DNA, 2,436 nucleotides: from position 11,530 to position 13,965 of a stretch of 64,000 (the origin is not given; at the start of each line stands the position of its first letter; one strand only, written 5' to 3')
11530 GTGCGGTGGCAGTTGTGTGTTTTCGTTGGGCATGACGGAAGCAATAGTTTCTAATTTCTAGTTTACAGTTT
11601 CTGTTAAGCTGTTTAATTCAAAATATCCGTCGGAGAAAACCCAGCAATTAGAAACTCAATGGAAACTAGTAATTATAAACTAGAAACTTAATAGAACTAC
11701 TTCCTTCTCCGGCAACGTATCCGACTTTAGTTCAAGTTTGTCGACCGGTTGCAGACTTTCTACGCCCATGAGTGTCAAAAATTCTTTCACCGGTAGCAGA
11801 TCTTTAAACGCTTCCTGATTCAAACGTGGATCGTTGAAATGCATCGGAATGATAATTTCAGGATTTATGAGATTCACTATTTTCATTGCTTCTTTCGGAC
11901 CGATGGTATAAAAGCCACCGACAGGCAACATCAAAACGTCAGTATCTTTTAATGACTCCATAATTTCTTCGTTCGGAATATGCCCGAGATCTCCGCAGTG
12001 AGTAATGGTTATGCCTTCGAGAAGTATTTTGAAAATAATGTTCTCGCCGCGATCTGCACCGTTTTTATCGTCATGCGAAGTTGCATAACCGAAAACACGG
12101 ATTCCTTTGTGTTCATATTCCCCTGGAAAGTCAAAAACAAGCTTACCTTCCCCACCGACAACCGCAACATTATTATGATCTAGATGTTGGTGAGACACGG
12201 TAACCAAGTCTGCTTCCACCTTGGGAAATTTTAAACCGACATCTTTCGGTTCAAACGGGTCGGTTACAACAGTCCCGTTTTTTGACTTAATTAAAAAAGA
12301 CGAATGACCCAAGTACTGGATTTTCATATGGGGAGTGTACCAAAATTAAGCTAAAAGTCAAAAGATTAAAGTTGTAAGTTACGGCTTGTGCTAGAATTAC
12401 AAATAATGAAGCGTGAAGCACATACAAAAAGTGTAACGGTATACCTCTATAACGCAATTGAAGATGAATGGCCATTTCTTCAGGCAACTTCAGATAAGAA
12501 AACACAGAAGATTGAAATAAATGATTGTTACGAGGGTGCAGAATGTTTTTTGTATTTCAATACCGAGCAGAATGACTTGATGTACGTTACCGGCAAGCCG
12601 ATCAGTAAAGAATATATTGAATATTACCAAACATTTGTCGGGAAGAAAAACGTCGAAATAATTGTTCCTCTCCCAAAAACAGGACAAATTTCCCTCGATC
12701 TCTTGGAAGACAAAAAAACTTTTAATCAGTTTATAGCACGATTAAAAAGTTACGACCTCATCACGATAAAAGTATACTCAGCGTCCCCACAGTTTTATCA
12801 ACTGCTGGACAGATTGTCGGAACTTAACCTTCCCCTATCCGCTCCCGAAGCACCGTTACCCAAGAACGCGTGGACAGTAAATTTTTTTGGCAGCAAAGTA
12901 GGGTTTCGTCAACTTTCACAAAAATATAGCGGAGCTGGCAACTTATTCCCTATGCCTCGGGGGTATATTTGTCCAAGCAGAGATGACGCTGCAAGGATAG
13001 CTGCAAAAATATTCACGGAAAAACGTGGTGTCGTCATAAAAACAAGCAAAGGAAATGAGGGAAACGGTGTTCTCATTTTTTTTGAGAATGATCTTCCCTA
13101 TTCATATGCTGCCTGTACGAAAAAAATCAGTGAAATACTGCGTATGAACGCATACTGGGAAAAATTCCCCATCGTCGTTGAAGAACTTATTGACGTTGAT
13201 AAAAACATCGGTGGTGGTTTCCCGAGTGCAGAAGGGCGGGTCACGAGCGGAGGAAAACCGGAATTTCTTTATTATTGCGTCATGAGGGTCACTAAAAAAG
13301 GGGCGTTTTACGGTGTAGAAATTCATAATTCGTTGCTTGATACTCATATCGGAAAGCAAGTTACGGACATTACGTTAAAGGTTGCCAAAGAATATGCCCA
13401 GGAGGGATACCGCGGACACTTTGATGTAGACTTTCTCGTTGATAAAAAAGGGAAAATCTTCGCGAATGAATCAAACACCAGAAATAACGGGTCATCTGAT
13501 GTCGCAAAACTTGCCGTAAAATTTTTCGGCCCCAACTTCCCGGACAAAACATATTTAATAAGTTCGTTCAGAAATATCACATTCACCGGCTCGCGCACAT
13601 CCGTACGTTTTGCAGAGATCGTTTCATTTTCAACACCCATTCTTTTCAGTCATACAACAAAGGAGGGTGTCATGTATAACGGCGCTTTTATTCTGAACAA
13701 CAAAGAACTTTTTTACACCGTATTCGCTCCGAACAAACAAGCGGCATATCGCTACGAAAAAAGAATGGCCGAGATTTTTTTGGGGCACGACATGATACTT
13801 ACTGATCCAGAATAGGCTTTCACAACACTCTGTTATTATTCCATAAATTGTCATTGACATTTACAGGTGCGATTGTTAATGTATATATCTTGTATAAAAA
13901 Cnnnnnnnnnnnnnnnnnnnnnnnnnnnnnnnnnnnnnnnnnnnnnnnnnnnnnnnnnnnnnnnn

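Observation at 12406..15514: Co-directional module of two ATP-grasp ligases plus a SET-domain methyltransferase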

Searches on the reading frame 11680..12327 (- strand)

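Call 3: search_protein_families(library=pfam, proteins=[window:11680-12327:-], max_evalue=0.01)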
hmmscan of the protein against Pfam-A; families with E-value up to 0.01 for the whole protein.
window:11680-12327:- (215 aa): 2 families
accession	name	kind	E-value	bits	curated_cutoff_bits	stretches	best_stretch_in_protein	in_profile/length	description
PF13483.12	Lactamase_B_3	-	8.2e-50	169.3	24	1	2-163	1-160/160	Beta-lactamase superfamily domain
PF12706.13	Lactamase_B_2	-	9.3e-12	45.4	27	1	75-164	102-200/200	Beta-lactamase superfamily domain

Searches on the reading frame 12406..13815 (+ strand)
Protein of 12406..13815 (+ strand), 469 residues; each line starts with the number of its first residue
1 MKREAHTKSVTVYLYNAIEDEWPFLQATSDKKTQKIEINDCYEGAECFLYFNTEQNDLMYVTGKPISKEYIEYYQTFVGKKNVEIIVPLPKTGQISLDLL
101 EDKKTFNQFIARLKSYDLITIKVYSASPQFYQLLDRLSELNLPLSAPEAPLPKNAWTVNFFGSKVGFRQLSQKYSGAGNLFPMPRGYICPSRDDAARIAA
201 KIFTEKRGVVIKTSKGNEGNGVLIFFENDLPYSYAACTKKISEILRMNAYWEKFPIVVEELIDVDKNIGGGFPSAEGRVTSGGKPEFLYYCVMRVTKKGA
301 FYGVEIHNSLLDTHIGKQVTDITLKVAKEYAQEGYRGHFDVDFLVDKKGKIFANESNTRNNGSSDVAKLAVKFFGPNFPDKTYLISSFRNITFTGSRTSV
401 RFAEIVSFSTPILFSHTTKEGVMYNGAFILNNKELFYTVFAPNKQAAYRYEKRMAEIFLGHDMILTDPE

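Call 3: search_protein_families(library=pfam, proteins=[window:12406-13815:+], max_evalue=0.01)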
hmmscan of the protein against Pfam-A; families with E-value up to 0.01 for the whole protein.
window:12406-13815:+ (469 aa): 2 families
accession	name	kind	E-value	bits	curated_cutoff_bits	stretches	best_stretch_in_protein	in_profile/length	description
PF14397.11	ATPgrasp_ST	-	0.0022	17.7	31.4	0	179-267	32-125/278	Sugar-transfer associated ATP-grasp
PF14398.11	ATPgrasp_YheCD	-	0.0046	16.7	26.8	0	314-361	180-228/255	YheC/D like ATP-grasp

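Call 4: search_protein_families(library=ncbifam, proteins=[window:12406-13815:+], max_evalue=0.01)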
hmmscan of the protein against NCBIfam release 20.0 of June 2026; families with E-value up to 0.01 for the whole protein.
window:12406-13815:+ (469 aa): 5 families
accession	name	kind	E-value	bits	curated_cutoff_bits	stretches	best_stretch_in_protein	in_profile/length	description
NF005096.0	PRK06524.1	equivalog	1.4e-09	36.6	684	1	297-374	259-337/493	biotin carboxylase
NF047900.1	AspMetLigLdmS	equivalog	2.7e-06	26.4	475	1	218-367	174-305/383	L-aspartate--L-methionine ligase LdmS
NF042917.1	PAGG_GluLig_BesA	equivalog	0.00033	19.5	750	1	271-377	264-366/432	L-propargylglycine--L-glutamate ligase BesA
NF010623.0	PRK14016.1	subfamily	0.002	16.3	877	1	181-245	227-290/871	cyanophycin synthetase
NF053643.1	Ddl_archaea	equivalog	0.0053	15.8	500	0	308-363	230-275/367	putative pseudomurein biosynthesis ATP-grasp protein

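Call 13: find_homologous_proteins(query=window:12406-13815:+)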
Query window:12406-13815:+ (469 aa): 368 proteins with E <= 0.001 among 8000 candidates; the best 120 are listed.
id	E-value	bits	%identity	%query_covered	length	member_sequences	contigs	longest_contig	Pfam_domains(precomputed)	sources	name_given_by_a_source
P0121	0.0e+0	1072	100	100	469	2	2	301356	-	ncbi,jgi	ncbi:MAG: hypothetical protein WC775_05950 [Patescibacteria group bacterium]|jgi:hypothetical protei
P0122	8.1e-151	521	51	97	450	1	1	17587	PF14397.12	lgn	-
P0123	2.7e-122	427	44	97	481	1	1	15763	-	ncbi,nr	ncbi:MAG: hypothetical protein NTV98_05600 [Candidatus Roizmanbacteria bacterium]|nr:hypothetical pr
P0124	8.3e-122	425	43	98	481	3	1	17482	-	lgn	-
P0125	6.0e-121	422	42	98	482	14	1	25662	-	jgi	-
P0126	1.0e-120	422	43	96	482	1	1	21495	-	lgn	-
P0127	3.9e-120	420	42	98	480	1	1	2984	-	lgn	-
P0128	4.6e-120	420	41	96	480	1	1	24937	-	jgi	jgi:hypothetical protein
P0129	6.0e-120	419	42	96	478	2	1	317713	-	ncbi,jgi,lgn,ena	ncbi:MAG: hypothetical protein WC489_03595 [Patescibacteria group bacterium]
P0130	6.5e-120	419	43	95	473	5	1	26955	-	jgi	-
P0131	9.9e-120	418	42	97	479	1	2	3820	-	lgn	-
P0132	1.9e-119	418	42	96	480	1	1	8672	-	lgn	-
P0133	2.0e-119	417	42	98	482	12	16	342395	-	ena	-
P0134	2.2e-119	417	43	97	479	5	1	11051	-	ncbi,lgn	-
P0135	2.9e-119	417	42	96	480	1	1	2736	-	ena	-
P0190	1.5e-113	398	44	97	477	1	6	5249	PF18105.8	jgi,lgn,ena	jgi:hypothetical protein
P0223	1.5e-110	388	41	99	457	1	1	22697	PF18105.8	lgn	-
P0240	8.6e-109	382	42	96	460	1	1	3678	PF18604.7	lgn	-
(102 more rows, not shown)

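Call 15: find_related_loci(query=A2, collection=metagenome_contigs, flank=8000)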
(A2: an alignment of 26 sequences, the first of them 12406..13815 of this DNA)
Query A2 (469 aa) in metagenome_contigs; peptide patterns used: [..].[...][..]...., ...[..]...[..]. (x = any residue, [..] = any of these).
312 stretches matched a pattern; 277 encode a relative of the query (tblastn E <= 1e-3); the best 80 are kept; 80 distinct loci.
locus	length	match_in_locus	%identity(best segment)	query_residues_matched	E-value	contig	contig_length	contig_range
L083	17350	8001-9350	42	10-458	5e-126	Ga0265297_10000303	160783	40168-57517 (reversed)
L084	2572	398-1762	41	2-458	7e-131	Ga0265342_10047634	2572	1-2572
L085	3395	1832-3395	42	8-458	2e-128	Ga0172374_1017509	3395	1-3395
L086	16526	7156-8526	41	1-458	2e-124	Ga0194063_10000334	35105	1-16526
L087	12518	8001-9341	43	10-458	4e-124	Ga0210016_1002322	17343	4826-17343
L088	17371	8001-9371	41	1-458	8e-124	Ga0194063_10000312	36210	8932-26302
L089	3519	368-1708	43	10-458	4e-127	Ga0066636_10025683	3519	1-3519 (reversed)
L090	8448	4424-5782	41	3-458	8e-124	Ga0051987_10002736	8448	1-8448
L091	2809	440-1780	43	10-458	7e-129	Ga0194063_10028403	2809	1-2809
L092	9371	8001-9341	42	10-458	2e-123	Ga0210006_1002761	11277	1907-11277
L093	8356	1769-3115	41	8-458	4e-123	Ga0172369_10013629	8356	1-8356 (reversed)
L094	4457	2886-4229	44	10-459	2e-124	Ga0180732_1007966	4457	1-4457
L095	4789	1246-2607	42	3-458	4e-123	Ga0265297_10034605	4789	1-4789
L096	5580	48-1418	42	1-458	4e-122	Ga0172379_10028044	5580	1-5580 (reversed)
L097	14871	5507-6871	40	2-458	2e-121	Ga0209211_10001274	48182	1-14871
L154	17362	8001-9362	38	3-458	8e-111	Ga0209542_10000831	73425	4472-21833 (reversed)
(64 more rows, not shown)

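Call 27: search_solved_structures(query=A2, max_evalue=1, show_alignments=2)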
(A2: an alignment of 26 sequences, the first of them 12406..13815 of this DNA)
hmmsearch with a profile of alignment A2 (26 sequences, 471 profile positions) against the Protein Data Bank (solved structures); distinct sequences matched with E-value up to 1: 7.
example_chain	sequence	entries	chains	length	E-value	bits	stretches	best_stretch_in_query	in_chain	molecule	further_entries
3wvq_A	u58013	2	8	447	4.2e-10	42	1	341-467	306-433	PGM1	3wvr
8ynd_A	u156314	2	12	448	1e-08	37.4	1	343-397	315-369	ATP-grasp peptide ligase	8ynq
8yi6_A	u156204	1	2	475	1.7e-05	26.8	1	287-388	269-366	L-propargylglycine--L-glutamate ligase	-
7r8p_A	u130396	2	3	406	0.015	17.1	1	324-385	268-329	ATP-grasp domain-containing protein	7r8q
3ouu_A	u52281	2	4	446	0.05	15.4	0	321-373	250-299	Biotin carboxylase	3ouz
3skq_A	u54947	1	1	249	0.26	13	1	40-121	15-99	Mitochondrial distribution and morphology protein 38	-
1ulz_A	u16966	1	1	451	0.39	12.4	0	220-256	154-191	pyruvate carboxylase n-terminal domain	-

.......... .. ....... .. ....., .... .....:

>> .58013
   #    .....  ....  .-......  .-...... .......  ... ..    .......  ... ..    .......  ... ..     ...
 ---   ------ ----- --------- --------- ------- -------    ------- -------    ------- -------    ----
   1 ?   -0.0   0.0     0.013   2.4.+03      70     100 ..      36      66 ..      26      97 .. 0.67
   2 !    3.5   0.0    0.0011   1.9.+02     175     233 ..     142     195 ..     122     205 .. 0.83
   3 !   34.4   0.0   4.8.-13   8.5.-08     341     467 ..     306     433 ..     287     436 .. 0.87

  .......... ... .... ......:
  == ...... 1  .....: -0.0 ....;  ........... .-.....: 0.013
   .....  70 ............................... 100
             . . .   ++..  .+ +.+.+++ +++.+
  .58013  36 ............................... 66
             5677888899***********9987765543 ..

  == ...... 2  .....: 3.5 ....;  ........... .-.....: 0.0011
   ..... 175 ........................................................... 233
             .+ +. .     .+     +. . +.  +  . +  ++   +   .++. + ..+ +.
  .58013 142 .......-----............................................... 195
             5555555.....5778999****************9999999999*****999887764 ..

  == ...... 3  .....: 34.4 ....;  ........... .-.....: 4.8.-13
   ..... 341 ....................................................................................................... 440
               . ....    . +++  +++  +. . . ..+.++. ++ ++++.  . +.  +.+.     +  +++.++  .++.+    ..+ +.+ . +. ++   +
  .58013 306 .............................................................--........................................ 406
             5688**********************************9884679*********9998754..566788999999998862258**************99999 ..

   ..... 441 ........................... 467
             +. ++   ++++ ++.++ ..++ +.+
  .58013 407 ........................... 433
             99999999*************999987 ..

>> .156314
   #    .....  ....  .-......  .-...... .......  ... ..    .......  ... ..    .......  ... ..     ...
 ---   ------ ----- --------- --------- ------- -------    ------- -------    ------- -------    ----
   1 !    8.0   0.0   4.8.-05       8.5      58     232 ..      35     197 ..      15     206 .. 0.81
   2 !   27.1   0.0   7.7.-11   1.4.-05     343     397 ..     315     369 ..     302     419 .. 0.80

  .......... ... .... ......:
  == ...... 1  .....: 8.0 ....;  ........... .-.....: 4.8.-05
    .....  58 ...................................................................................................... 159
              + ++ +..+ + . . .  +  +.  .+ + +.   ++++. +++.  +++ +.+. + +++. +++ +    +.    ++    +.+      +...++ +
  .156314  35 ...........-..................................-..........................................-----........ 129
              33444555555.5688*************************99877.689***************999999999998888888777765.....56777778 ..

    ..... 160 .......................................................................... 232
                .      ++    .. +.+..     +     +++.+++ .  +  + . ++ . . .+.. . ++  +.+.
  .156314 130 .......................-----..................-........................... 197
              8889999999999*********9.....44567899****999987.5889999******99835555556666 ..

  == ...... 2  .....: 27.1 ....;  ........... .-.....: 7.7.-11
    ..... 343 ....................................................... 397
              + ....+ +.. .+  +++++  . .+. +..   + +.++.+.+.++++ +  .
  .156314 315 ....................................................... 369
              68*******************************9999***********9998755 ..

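Call 39: predict_structure(alignment_id=A2)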
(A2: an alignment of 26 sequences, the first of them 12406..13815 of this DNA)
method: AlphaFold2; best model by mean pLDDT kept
length: 469 residues; sequences in the alignment: 26
mean_pLDDT: 87.7   pTM: 0.87
mean pLDDT of the five models: 87.7, 87.3, 86.8, 85.0, 84.3
residues with pLDDT >= 90: 272; 70-90: 156; 50-70: 34; < 50: 7
segments of 3 or more residues with pLDDT < 50: 1-4, 175-177
pLDDT, mean of each block of 10 residues (from residue 1): 63 76 71 82 85 89 92 92 92 88 97 95 83 95 88 71 75 60 88 96 95 76 91 97 92 89 85 91 92 84 92 92 91 85 90 74 82 95 95 93 96 97 93 94 98 97 90
secondary structure, 60 per line:
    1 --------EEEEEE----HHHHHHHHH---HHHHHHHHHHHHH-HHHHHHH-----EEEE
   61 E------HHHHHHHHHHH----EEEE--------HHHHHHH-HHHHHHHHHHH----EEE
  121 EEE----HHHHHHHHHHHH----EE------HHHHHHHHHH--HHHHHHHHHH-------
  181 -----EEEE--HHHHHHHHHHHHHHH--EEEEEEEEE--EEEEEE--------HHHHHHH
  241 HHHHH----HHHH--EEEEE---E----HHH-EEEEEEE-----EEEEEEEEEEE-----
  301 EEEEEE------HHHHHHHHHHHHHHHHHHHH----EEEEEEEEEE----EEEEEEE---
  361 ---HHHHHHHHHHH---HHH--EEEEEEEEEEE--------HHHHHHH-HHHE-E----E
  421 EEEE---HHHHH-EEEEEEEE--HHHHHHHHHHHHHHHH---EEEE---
elements in order: E9-14 H19-27 H31-43 H45-51 E57-61 H68-78 E83-86 H95-101 H103-113 E118-123 H128-139 H152-161 H164-173 E186-189 H192-206 E209-217 E220-225 H234-245 H250-253 E256-260 E273-279 E285-295 E301-306 H313-332 E337-346 E351-357 H364-374 E383-393 H402-408 E420-424 H428-432 E434-441 H444-459 E463-466

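Call 42: fold_search(model_id=the predicted structure, library=pdb)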
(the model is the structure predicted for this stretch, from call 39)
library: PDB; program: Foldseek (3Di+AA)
matches with E <= 10: 1383; with E <= 0.001: 540
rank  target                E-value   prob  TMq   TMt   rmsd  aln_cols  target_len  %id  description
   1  8ynd_B                1.3e-23  1.00  0.72  0.81   4.3       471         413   14  ATP-grasp peptide ligase from Streptomyces (released 2025-02-19)
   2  8ynd_D                5.5e-23  1.00  0.72  0.80   4.2       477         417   14  ATP-grasp peptide ligase from Streptomyces (released 2025-02-19)
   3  8ynd_A                1.5e-22  1.00  0.72  0.81   4.0       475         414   15  ATP-grasp peptide ligase from Streptomyces (released 2025-02-19)
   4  8ynd_F                7.0e-22  1.00  0.72  0.81   3.9       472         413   14  ATP-grasp peptide ligase from Streptomyces (released 2025-02-19)
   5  3wvq_A                1.7e-21  1.00  0.72  0.78   3.6       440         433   17  Structure of ATP grasp protein (released 2014-11-19)
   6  8ynd_H                2.5e-21  1.00  0.72  0.81   4.2       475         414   14  ATP-grasp peptide ligase from Streptomyces (released 2025-02-19)
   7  8ynd_E                2.7e-21  1.00  0.73  0.81   4.3       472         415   14  ATP-grasp peptide ligase from Streptomyces (released 2025-02-19)
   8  3wvr_B                3.8e-21  1.00  0.71  0.76   3.8       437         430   17  Structure of ATP grasp protein with AMP (released 2014-11-19)
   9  8yi6_A                3.8e-21  1.00  0.70  0.71   4.8       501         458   16  BesA wild-type from Streptomyces cattleyicolor (released 2025-03-05)
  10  8ynd_C                7.1e-21  1.00  0.72  0.82   3.7       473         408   14  ATP-grasp peptide ligase from Streptomyces (released 2025-02-19)
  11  8ynq_C                1.0e-20  1.00  0.70  0.79   3.5       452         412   15  ATP-grasp peptide ligase from Streptomyces (released 2025-02-19)
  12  3wvr_A                1.1e-20  1.00  0.71  0.77   3.6       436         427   17  Structure of ATP grasp protein with AMP (released 2014-11-19)
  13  8ynd_G                1.1e-20  1.00  0.73  0.82   4.0       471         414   14  ATP-grasp peptide ligase from Streptomyces (released 2025-02-19)
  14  3wvr_D                1.9e-20  1.00  0.68  0.76   3.7       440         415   18  Structure of ATP grasp protein with AMP (released 2014-11-19)
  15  3wvq_C                3.6e-20  1.00  0.69  0.76   3.9       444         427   18  Structure of ATP grasp protein (released 2014-11-19)
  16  3wvq_B                4.8e-20  1.00  0.71  0.78   3.6       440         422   17  Structure of ATP grasp protein (released 2014-11-19)
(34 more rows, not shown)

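Call 44: find_encoding_contigs(protein=P0122, flank=8000, max_places=3)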
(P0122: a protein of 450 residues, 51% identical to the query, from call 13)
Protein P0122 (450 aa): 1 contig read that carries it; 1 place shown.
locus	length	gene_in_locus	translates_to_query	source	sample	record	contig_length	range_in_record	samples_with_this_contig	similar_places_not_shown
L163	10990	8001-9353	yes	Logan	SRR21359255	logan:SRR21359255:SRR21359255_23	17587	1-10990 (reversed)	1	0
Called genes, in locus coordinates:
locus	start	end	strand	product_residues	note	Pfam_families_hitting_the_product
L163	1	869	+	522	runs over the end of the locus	PF00239:Resolvase, PF07508:Recombinase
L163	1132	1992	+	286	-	PF13399:LytR_C (weak)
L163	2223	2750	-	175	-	PF06114:Peptidase_M78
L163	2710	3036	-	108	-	PF13560:HTH_31, PF07022:Phage_CI_repr (weak), PF12844:HTH_19 (weak), PF01381:HTH_3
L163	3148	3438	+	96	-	PF01844:HNH (weak)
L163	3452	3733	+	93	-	-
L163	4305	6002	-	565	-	PF06418:CTP_synth_N, PF00117:GATase, PF07722:Peptidase_C26 (faint)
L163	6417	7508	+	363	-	PF02421:FeoB_N, PF01926:MMR_HSR1, PF16897:MMR_HSR1_Xtn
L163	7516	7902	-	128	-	PF00072:Response_reg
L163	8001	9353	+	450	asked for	PF14397:ATPgrasp_ST (faint)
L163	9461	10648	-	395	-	PF00155:Aminotran_1_2, PF00266:Aminotran_5 (weak), PF01212:Beta_elim_lyase (weak), PF01041:DegT_DnrJ_EryC1 (weak), PF01053:Cys_Met_Meta_PP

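Call 93: search_protein_families(library=padloc, proteins=[window:12406-13815:+], max_evalue=0.001)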
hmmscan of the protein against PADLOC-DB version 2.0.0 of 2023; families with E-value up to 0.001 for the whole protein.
window:12406-13815:+ (469 aa): 0 families

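Call 96: search_protein_families(library=pfam, proteins=[P0190, P0223, P0240, L154:11422-11817:+], max_evalue=0.01)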
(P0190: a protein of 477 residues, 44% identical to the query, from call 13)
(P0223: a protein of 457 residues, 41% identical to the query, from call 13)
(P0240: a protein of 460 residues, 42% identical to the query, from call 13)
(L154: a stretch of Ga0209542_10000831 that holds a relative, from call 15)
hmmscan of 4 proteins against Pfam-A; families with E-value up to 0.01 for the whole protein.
P0190 (477 aa): 2 families
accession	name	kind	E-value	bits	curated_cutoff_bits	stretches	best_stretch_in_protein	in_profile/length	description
PF18105.7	PGM1_C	-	6.2e-06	26.1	22.5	1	425-467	11-54/54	PGM1 C-terminal domain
PF14397.11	ATPgrasp_ST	-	0.0046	16.6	31.4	1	176-283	19-126/278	Sugar-transfer associated ATP-grasp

P0223 (457 aa): 2 families
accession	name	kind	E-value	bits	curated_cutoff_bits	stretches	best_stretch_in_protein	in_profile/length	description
PF18105.7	PGM1_C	-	1.3e-05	25.1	22.5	1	397-438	11-53/54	PGM1 C-terminal domain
PF14397.11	ATPgrasp_ST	-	0.00045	19.9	31.4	0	186-231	53-100/278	Sugar-transfer associated ATP-grasp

P0240 (460 aa): 1 family
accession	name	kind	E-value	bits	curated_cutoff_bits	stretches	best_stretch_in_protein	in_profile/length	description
PF18604.6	PreAtp-grasp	-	1.2e-05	26.2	27.5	1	62-137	13-89/94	Pre ATP-grasp domain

L154:11422-11817:+ (131 aa): 1 family
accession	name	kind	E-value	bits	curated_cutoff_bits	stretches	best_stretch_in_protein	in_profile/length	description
PF00856.33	SET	-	4.1e-17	63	22.4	1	16-110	2-104/105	SET domain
